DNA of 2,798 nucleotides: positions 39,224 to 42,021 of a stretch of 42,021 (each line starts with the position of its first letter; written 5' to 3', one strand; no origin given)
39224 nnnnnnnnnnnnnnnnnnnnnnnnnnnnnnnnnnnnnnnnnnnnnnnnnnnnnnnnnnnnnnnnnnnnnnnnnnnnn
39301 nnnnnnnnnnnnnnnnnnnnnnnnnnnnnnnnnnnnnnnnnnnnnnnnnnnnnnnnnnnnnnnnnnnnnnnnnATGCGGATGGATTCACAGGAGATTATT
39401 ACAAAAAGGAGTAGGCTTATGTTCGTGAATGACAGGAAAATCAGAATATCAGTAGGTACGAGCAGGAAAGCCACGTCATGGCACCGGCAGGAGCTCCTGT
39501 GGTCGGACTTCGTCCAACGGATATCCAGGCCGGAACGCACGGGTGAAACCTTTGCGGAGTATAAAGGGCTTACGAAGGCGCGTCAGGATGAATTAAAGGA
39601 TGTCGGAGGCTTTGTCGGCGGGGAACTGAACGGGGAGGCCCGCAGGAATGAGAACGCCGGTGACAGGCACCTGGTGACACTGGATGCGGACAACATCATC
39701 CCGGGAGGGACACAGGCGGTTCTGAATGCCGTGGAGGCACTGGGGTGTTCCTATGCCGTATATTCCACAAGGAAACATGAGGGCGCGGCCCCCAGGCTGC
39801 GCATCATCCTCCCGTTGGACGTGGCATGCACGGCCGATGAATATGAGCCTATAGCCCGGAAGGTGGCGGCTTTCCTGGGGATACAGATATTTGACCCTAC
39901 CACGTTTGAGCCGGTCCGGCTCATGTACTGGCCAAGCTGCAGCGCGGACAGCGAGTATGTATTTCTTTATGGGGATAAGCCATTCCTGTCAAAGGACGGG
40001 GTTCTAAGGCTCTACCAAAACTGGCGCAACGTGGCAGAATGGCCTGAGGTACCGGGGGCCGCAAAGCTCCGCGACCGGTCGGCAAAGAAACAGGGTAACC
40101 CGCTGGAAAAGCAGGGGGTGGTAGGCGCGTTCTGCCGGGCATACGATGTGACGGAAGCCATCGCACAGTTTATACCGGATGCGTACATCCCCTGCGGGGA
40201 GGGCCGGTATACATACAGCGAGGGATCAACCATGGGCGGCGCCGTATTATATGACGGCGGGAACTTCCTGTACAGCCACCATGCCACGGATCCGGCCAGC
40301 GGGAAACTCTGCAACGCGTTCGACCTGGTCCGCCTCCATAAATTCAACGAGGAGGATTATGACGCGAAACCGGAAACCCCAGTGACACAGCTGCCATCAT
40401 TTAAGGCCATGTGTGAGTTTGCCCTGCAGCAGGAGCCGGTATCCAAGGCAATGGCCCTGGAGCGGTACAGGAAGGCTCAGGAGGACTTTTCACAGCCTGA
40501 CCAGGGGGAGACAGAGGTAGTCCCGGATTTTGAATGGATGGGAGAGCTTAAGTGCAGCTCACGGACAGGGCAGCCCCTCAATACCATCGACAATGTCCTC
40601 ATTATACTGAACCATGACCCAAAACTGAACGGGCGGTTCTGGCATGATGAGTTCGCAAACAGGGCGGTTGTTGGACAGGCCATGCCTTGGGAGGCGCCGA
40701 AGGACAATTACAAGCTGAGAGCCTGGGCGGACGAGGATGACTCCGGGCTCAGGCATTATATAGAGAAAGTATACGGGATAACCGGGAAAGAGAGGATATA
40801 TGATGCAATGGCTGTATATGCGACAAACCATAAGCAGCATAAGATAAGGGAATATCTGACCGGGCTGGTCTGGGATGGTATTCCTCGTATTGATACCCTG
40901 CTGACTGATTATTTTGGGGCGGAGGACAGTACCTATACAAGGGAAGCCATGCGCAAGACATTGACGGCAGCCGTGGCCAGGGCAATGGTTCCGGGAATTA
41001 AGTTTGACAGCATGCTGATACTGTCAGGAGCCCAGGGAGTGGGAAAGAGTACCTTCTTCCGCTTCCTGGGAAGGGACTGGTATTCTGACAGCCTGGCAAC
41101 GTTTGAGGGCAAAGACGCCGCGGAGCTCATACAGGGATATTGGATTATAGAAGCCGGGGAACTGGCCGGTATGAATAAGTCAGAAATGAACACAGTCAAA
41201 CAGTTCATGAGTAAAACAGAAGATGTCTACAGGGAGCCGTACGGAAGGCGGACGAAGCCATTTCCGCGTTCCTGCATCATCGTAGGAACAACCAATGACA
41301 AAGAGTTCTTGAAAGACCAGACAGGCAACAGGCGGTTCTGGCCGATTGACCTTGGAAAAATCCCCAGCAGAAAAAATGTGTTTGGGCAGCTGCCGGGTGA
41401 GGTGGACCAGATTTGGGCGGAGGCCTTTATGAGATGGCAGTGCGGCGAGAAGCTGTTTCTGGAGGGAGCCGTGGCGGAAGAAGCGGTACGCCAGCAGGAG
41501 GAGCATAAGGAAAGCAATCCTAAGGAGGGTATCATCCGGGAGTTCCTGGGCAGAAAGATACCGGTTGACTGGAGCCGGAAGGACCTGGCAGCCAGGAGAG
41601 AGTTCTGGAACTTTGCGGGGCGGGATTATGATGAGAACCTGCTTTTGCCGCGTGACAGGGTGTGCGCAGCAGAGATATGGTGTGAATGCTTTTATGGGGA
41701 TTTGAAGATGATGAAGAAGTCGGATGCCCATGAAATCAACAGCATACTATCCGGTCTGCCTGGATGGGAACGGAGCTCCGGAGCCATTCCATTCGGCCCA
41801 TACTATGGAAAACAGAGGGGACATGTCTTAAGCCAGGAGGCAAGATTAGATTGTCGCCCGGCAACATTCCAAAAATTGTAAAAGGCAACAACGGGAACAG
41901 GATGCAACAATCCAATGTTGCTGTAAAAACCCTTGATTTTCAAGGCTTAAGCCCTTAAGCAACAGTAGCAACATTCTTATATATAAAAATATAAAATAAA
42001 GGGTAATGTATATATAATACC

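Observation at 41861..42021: Iteron-like GCAACA repeats, hairpins and (TA)n tracts downstream of the primase gene; the window looks like a complete circularly permuted genome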

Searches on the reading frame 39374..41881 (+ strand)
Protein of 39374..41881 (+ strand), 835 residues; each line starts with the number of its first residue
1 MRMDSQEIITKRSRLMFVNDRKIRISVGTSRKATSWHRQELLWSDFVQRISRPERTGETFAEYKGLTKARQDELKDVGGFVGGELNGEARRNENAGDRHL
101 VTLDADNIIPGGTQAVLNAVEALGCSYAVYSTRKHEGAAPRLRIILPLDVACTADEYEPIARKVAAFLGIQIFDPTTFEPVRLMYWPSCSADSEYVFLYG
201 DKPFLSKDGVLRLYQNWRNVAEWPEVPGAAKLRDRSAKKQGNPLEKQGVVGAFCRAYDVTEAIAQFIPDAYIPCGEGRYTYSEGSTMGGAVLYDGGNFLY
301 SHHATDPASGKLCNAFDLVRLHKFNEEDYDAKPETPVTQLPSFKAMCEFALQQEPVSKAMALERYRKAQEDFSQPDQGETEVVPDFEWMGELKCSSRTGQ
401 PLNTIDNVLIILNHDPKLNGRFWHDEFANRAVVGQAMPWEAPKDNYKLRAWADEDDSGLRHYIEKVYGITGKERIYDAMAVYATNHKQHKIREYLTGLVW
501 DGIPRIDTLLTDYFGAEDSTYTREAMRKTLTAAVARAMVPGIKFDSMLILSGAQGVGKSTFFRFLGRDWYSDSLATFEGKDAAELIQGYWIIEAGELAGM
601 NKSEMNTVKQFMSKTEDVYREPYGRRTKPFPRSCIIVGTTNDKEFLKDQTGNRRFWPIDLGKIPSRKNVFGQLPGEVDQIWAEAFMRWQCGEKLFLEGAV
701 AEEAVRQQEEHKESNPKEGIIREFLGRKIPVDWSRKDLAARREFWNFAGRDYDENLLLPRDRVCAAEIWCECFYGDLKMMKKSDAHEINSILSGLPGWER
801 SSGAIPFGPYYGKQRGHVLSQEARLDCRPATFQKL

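Call 9: search_protein_families(library=pfam, proteins=[window:39374-41881:+])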
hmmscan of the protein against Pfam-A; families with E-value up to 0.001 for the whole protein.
window:39374-41881:+ (835 aa): 2 families
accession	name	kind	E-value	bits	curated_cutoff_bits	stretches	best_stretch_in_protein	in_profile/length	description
PF05272.17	VapE-like_dom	-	3.3e-80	269.1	25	1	495-712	1-216/217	Virulence-associated protein E-like domain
PF19263.5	DUF5906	-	2e-08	35.3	27.6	1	550-654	1-114/114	Family of unknown function (DUF5906)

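Call 13: find_related_loci(query=window:39374-41881:+, collection=viral_contigs, flank=3000)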
Query window:39374-41881:+ (835 aa) in viral_contigs; peptide patterns used: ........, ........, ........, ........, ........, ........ (x = any residue, [..] = any of these).
36 stretches matched a pattern; 36 encode a relative of the query (tblastn E <= 1e-3); 33 distinct loci.
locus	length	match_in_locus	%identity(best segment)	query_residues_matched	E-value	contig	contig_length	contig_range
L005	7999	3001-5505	99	1-835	0e+0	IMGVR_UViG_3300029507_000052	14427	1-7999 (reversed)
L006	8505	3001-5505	99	1-835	0e+0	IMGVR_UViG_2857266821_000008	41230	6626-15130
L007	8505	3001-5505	99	1-835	0e+0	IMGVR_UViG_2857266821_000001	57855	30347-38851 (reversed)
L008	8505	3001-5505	98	1-835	0e+0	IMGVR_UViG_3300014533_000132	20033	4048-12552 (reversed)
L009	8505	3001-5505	99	1-835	0e+0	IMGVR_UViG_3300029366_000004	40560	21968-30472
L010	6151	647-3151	98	1-835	0e+0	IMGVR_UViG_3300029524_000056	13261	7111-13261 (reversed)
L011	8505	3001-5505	98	1-835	0e+0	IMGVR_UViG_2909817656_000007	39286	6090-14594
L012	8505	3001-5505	98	1-835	0e+0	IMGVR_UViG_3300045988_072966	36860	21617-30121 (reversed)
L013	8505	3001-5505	98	1-835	0e+0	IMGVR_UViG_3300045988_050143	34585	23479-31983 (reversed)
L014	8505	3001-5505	98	1-835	0e+0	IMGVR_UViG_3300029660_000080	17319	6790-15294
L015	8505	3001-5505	98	1-835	0e+0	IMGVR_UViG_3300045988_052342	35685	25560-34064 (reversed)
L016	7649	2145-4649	97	1-835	0e+0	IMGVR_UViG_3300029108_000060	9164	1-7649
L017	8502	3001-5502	93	2-835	0e+0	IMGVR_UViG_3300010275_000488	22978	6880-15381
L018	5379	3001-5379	98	1-793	0e+0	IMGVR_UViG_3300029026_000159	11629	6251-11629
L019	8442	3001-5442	77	1-818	0e+0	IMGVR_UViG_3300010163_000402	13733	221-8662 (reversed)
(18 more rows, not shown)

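Call 23: search_solved_structures(query=window:39374-41878:+, max_evalue=1)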
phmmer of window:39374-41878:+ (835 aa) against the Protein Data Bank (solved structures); distinct sequences matched with E-value up to 1: 1.
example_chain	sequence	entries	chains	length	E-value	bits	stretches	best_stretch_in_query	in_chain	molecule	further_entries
7pds_A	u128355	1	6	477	6.7e-76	259.2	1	380-743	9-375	Similar to D. nodosus vapE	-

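Call 31: search_solved_structures(query=window:39374-41878:+, max_evalue=1, show_alignments=1)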
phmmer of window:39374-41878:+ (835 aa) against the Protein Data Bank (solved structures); distinct sequences matched with E-value up to 1: 1.
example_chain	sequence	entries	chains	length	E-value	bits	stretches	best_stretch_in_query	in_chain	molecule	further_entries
7pds_A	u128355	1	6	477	6.7e-76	259.2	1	380-743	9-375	Similar to D. nodosus vapE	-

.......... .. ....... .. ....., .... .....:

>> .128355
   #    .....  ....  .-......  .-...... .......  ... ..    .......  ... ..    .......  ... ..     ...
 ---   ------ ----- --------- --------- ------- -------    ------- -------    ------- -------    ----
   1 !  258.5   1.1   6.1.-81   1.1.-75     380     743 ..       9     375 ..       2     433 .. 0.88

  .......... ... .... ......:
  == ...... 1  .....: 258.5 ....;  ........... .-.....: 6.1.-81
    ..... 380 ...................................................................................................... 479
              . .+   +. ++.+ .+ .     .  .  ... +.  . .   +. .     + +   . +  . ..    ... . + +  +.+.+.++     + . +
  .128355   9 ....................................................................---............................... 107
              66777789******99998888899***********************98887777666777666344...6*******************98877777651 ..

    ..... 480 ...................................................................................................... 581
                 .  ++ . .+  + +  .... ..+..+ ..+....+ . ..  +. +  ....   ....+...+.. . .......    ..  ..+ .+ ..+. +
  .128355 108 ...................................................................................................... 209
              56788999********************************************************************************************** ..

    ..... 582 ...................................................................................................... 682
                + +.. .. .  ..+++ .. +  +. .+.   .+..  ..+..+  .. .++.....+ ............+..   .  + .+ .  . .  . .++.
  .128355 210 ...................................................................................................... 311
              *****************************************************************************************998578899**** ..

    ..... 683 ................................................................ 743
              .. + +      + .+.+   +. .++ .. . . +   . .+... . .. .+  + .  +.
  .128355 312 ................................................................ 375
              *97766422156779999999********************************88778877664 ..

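Call 37: find_related_loci(query=window:39374-41881:+, collection=genome_contigs, flank=2000)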
Query window:39374-41881:+ (835 aa) in genome_contigs; peptide patterns used: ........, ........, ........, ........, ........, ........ (x = any residue, [..] = any of these).
34 stretches matched a pattern; 9 encode a relative of the query (tblastn E <= 1e-3); 9 distinct loci.
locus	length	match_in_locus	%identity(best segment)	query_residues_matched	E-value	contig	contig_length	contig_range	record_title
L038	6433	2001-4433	78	6-818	0e+0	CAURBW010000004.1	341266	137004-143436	MAG TPA_asm: uncultured Clostridium sp. isolate ERR9968878_bin.17_MetaWRAP_v1.3_MAG genome assembly, contig: ERZ21616054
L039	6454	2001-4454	73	1-816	0e+0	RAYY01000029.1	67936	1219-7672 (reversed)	Bacterium D16-56 strain D16-56 Scaffold29_1, whole genome shotgun sequence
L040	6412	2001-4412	57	15-816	0e+0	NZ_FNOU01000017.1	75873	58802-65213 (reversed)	Eubacterium barkeri strain VPI 5359, whole genome shotgun sequence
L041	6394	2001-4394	57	17-820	0e+0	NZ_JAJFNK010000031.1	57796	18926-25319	Alicyclobacillus tolerans strain BL-1 NODE_31_length_57796_cov_74.332525, whole genome shotgun sequence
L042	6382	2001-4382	54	15-816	0e+0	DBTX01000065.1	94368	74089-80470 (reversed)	MAG TPA_asm: Hungateiclostridiaceae bacterium UBA1305 UBA1305_contig_2314, whole genome shotgun sequence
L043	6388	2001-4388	49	2-810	0e+0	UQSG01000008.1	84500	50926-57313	uncultured Clostridium sp. isolate UMGS593 genome assembly, contig: NODE_319_length_84500_cov_9.751921, whole genome sho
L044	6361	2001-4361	42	22-818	0e+0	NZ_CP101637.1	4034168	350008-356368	Terrisporobacter mayombei strain DSM 6539 chromosome, complete genome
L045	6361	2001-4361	41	22-818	0e+0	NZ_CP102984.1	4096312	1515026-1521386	Terrisporobacter petrolearius strain JCM 19845 chromosome, complete genome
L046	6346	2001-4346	42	22-814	0e+0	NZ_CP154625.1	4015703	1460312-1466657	Terrisporobacter vanillatitrophus strain COM chromosome, complete genome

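Call 40: search_dna_similar(query=window:39374-41878:+, collection=phages, mode=protein, max_rows=40, rows=spread)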
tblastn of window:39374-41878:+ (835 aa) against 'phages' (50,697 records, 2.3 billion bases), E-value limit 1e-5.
Records with a match: 1148; places in all: 1150; records where one place covers at least 80% of the query: 337.
Best place of each record, by identity: <60% 1148.
By first word of the organism name: Pseudomonas 301; Streptococcus 159; Bacteroides 105; Staphylococcus 98; Xanthomonas 52; Escherichia 36; Bacteriophage 34; Paenibacillus 24; Phocaeicola 24; Rhodobacter 23; and 75 more.
By host as written in the record: Pseudomonas aeruginosa 117; - 91; Pseudomonas aeruginosa PAO1 86; Staphylococcus aureus 39; Pseudomonas sp. 30; Rhodobacter capsulatus YW1 23; Escherichia coli 18; Xanthomonas oryzae pv. oryzae 14; and 448 more.
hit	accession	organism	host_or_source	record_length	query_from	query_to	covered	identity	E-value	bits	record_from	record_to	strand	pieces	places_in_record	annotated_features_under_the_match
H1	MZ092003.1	Paenibacillus phage Pd_22F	Paenibacillus dendritiformis PB22F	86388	20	817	96%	50.1%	0e+0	773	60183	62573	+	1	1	virulence-associated protein E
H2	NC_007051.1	Staphylococcus phage 2638A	Staphylococcus aureus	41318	20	818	96%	42.6%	0e+0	633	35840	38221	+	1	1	DNA helicase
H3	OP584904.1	Staphylococcus phage phiSa2wa-st2974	Staphylococcus aureus subsp. aureus ...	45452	20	818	96%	42.3%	0e+0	627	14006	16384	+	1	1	virulence-associated E family protein | hypothetical protein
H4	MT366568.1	Staphylococcus phage R4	Staphylococcus aureus ha-010/19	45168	20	818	96%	42.3%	3e-172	631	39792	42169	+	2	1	DNA primase (x2)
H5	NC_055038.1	Staphylococcus phage SH-St 15644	Staphylococcus aureus 644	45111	20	818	96%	41.8%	0e+0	623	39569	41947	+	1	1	DNA helicase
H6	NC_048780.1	Corynebacterium phage StAB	Corynebacterium xerosis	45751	21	815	95%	41.1%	0e+0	588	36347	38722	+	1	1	47: DNA helicase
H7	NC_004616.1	Staphylococcus phage phi 12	Staphylococcus aureus subsp. aureus ...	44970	20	818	96%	39.6%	1e-172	559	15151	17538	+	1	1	DNA helicase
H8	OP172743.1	Phocaeicola phage BV283P3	Phocaeicola vulgatus DA283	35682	11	818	97%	35.1%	2e-136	454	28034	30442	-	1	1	hypothetical protein (x2)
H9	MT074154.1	Bacteroides phage SJC16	Bacteroides thetaiotaomicron VPI-5502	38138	22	826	96%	34.8%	7e-133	444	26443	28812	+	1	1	hypothetical protein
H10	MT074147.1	Bacteroides phage SJC09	Bacteroides thetaiotaomicron VPI-5495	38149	22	826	96%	34.5%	2e-133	445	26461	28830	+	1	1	hypothetical protein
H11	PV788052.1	Bacteroides phage BT16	Bacteroides thetaiotaomicron VPI-5482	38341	22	773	90%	36.6%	9e-139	461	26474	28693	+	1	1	DNA helicase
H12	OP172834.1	Parabacteroides phage PM708P3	Parabacteroides merdae DA708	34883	20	798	93%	33.6%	3e-126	424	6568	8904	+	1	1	hypothetical protein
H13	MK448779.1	Streptococcus phage Javan497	Streptococcus pyogenes MGAS10394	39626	3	350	42%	46.9%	8e-91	320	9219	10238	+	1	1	DNA primase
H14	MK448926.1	Streptococcus phage Javan392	Streptococcus parauberis KRS-02083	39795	4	350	42%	43.8%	4e-82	294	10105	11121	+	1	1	DNA primase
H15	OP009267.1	Rhodobacter phage RcBigEagle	Rhodobacter capsulatus YW1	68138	374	689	38%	37.5%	8e-53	206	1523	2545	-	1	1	DNA primase/polymerase domain protein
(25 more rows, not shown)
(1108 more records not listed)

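Call 41: get_annotated_region(hit=H7, flank=2500)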
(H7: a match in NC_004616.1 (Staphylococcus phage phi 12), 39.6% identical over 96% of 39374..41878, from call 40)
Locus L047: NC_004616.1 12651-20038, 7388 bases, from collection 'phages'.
description: Staphylococcus prophage phi 12, complete genome.
organism: Staphylococcus phage phi 12 (NCBI taxid 2905946)
taxonomy: Viruses; Duplodnaviria; Heunggongvirae; Uroviricota; Caudoviricetes; Triavirus; Triavirus tv12
host: Staphylococcus aureus subsp. aureus NCTC 8325; source: -; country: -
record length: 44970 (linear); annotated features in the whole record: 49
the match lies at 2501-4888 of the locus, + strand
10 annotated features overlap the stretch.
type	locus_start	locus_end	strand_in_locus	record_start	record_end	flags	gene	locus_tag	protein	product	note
CDS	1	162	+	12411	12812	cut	-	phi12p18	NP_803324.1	PVL orf 52-like protein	-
CDS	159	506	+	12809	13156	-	-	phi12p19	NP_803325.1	YopX family protein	function unknown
CDS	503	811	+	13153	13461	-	-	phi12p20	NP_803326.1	PV83 orf 27-like protein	-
CDS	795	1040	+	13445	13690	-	-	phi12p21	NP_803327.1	DUF1024 family protein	-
CDS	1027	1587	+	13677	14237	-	-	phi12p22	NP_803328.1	Na/K ATPase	-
CDS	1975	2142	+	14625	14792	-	-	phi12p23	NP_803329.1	RinB-like transcriptional activator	PCL orf 57-like protein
CDS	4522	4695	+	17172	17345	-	-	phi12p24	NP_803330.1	DNA helicase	similar to orf 11 and Tn557 of SaPI-1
CDS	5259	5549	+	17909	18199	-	-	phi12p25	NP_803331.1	endonuclease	-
CDS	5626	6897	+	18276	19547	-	-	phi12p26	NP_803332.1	DNA helicase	member of DEAD helicase superfamily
CDS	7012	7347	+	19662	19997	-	-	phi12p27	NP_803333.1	transcriptional regulator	-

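Call 42: get_annotated_region(hit=H1, flank=2500)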
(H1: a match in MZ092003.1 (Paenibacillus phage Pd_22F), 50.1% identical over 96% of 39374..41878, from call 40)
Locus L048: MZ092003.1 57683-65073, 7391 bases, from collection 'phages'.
description: Paenibacillus phage Pd_22F, complete genome.
organism: Paenibacillus phage Pd_22F (NCBI taxid 2836077)
taxonomy: Viruses; Duplodnaviria; Heunggongvirae; Uroviricota; Caudoviricetes
host: Paenibacillus dendritiformis PB22F; source: -; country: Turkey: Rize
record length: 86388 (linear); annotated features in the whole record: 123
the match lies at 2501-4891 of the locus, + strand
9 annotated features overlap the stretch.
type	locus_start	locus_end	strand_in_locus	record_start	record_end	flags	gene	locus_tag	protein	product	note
CDS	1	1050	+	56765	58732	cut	-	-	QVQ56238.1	DNA polymerase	-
CDS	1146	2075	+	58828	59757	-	-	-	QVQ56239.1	hypothetical protein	-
CDS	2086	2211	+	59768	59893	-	-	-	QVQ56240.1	hypothetical protein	-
CDS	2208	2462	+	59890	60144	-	-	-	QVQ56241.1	hypothetical protein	-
CDS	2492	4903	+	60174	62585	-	-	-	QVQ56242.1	virulence-associated protein E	-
CDS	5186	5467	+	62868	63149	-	-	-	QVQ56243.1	nuclease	-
CDS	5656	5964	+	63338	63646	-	-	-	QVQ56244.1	HNH endonuclease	-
CDS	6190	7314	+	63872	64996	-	-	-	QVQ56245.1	DEAD/DEAH box helicase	-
CDS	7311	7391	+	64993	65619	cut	-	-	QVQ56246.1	hypothetical protein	-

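Call 47: find_homologous_proteins(query=window:39374-41878:+, max_evalue=1e-20)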
Query window:39374-41878:+ (835 aa): 8000 proteins with E <= 1e-20 among 8000 candidates; the best 120 are listed.
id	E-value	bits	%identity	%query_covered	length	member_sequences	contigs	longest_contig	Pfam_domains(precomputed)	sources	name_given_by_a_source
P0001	0.0e+0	1899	98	98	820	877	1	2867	PF19263.6,PF05272.18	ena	-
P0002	0.0e+0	1547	80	96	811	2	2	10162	PF19263.6,PF05272.18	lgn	-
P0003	0.0e+0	1522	78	96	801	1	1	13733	PF19263.6,PF05272.18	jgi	-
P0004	0.0e+0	1508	78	96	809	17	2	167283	PF19263.6,PF05272.18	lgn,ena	-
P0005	0.0e+0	1502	78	96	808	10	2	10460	PF19263.6,PF05272.18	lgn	-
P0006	0.0e+0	1475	76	97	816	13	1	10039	PF19263.6,PF05272.18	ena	-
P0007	0.0e+0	1470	76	97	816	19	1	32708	PF19263.6,PF05272.18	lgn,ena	-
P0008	0.0e+0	1452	75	96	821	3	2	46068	PF19263.6,PF05272.18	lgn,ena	-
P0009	0.0e+0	1446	74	97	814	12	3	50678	PF19263.6,PF05272.18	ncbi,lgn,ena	-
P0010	0.0e+0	1445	75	96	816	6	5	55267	PF19263.6,PF05272.18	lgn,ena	-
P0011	0.0e+0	1443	76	96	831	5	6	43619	PF19263.6,PF05272.18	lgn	-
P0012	0.0e+0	1437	74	97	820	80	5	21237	PF19263.6,PF05272.18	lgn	-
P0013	0.0e+0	1431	75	96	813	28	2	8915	PF19263.6,PF05272.18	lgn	-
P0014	0.0e+0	1429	74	96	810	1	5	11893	PF19263.6,PF05272.18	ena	-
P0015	0.0e+0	1429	75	96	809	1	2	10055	PF19263.6,PF05272.18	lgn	-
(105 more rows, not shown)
